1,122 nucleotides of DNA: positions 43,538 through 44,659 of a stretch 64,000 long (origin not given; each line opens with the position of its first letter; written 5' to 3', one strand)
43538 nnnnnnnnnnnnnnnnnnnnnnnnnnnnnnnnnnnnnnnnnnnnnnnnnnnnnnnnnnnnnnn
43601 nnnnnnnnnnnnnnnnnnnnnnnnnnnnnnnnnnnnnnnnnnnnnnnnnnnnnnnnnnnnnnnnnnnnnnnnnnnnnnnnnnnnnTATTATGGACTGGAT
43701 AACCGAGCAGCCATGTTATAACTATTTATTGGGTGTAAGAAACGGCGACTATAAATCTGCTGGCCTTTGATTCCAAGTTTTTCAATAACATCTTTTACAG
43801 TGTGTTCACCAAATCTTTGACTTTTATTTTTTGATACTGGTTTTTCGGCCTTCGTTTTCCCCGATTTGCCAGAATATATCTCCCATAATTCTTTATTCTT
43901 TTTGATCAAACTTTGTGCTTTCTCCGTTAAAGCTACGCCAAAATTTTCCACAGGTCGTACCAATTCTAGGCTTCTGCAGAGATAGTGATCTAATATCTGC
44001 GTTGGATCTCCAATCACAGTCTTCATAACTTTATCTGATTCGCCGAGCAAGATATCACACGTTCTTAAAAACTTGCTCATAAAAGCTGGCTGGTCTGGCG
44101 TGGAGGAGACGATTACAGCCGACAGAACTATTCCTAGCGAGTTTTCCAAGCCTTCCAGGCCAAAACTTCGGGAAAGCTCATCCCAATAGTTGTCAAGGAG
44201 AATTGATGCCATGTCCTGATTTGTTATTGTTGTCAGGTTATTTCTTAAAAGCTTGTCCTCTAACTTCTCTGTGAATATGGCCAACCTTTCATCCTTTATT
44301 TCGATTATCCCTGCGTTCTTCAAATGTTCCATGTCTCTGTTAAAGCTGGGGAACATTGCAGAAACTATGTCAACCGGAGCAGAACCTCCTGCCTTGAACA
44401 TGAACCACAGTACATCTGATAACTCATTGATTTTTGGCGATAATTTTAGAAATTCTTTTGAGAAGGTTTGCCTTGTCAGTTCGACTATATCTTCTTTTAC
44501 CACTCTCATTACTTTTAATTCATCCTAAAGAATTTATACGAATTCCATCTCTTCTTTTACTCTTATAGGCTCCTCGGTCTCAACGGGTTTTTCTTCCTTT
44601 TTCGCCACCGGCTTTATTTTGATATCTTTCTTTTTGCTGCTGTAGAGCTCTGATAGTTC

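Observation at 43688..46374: Three paralogous unknown proteins downstream of the MinD/ParA gene: possible adaptor (ParB/McdB-like) family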

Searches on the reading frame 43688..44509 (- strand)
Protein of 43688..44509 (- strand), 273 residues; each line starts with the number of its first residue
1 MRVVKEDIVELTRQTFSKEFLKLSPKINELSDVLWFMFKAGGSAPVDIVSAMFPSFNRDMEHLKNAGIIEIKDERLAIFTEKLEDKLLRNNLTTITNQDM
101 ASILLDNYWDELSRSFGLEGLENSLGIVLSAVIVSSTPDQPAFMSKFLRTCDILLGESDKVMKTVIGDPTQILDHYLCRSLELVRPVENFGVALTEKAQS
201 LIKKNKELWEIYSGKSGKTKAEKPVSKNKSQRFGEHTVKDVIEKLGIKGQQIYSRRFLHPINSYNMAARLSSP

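Call 4: search_protein_families(library=pfam, proteins=[window:43688-44509:-], max_evalue=0.1)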
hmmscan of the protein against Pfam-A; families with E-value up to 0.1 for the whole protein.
window:43688-44509:- (273 aa): 0 families

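Call 6: search_protein_families(library=ncbifam, proteins=[window:43688-44509:-], max_evalue=0.1)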
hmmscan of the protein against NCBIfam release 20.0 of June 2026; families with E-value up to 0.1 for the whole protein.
window:43688-44509:- (273 aa): 1 family
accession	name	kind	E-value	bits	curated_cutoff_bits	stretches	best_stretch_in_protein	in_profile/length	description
NF010460.0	PRK13885.1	subfamily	0.0058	15.4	370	1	75-169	20-109/299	conjugal transfer protein TrbG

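Call 9: search_solved_structures(query=A1, max_evalue=10)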
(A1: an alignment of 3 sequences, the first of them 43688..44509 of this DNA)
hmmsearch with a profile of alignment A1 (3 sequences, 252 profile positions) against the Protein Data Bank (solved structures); distinct sequences matched with E-value up to 10: 2.
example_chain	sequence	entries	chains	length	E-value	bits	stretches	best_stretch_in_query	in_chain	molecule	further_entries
6tv5_A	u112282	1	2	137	0.21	14.2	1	90-147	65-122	Tubuliform spidroin 1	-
9mf4_B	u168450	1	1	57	0.3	13.7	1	193-245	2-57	De novo designed cspg67 minibinder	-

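Call 87: search_protein_families(library=padloc, proteins=[window:43688-44509:-], max_evalue=0.01)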
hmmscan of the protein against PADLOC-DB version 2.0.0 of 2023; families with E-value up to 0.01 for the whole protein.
window:43688-44509:- (273 aa): 0 families

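Call 88: search_protein_families(library=phrogs, proteins=[window:43688-44509:-], max_evalue=0.01)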
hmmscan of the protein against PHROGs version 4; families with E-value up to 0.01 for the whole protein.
window:43688-44509:- (273 aa): 0 families
